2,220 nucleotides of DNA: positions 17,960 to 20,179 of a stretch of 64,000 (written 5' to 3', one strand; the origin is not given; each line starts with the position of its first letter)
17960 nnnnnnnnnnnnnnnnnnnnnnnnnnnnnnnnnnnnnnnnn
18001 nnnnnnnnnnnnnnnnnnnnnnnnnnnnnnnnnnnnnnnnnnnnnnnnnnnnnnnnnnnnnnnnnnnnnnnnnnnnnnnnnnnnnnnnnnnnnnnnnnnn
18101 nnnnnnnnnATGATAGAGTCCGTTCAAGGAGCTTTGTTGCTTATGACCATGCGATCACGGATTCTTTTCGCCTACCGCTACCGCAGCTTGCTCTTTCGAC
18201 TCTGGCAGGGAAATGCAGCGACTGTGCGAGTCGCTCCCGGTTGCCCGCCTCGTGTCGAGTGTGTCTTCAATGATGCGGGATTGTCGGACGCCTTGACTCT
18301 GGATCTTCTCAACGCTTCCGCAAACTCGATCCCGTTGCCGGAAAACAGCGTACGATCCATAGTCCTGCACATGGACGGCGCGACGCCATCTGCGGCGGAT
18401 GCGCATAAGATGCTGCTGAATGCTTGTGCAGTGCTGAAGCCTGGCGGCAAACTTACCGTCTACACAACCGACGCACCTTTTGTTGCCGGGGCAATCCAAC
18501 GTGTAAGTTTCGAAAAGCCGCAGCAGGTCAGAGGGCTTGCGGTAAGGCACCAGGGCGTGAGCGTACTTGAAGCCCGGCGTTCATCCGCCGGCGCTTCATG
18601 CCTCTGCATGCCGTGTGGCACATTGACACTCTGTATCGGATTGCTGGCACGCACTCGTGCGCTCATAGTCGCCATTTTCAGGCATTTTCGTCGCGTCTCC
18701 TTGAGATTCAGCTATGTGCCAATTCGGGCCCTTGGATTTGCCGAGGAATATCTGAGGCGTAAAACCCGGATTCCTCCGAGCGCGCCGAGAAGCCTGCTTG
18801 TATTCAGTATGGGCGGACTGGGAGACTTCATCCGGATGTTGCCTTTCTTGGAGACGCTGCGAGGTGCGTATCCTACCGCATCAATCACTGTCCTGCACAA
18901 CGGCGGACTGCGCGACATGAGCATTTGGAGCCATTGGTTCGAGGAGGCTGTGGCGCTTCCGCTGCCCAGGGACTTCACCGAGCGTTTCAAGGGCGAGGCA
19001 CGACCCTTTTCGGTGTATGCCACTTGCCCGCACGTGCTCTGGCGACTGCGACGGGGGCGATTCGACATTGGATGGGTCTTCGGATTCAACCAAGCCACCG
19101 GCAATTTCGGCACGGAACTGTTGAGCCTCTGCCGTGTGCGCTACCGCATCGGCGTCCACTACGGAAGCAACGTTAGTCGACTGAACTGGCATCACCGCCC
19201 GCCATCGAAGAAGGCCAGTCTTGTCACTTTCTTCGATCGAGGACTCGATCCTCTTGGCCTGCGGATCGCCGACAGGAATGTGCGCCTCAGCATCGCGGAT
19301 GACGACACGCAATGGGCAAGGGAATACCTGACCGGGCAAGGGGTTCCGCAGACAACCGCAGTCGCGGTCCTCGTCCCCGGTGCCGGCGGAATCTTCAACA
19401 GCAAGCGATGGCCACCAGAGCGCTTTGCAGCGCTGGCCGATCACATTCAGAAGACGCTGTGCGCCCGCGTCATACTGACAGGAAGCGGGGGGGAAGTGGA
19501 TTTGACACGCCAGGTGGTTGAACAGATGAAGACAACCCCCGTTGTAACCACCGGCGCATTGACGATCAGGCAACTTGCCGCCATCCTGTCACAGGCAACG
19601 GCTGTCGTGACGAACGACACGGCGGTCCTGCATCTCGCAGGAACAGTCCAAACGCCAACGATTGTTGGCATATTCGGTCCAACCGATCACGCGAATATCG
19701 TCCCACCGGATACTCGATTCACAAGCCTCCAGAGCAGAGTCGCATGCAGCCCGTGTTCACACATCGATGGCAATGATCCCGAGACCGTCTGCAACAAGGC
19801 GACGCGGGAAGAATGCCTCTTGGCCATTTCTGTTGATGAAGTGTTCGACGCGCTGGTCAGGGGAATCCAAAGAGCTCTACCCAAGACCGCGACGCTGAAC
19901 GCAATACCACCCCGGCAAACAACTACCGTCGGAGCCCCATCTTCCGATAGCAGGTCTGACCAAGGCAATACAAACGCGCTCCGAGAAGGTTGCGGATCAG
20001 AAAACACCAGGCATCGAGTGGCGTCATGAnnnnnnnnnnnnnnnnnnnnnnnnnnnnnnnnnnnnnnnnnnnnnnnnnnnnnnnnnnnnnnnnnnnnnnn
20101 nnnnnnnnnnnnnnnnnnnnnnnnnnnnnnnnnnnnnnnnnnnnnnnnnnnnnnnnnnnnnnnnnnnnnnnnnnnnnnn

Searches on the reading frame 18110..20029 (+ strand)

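Call 35: search_protein_families(library=pfam, proteins=[window:18110-20029:+], max_evalue=0.0001)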
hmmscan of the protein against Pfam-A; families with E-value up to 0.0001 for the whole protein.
window:18110-20029:+ (639 aa): 1 family
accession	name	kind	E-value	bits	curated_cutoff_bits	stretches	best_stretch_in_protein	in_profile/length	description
PF01075.23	Glyco_transf_9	-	2.4e-25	89.7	22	1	341-551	32-238/247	Glycosyltransferase family 9 (heptosyltransferase)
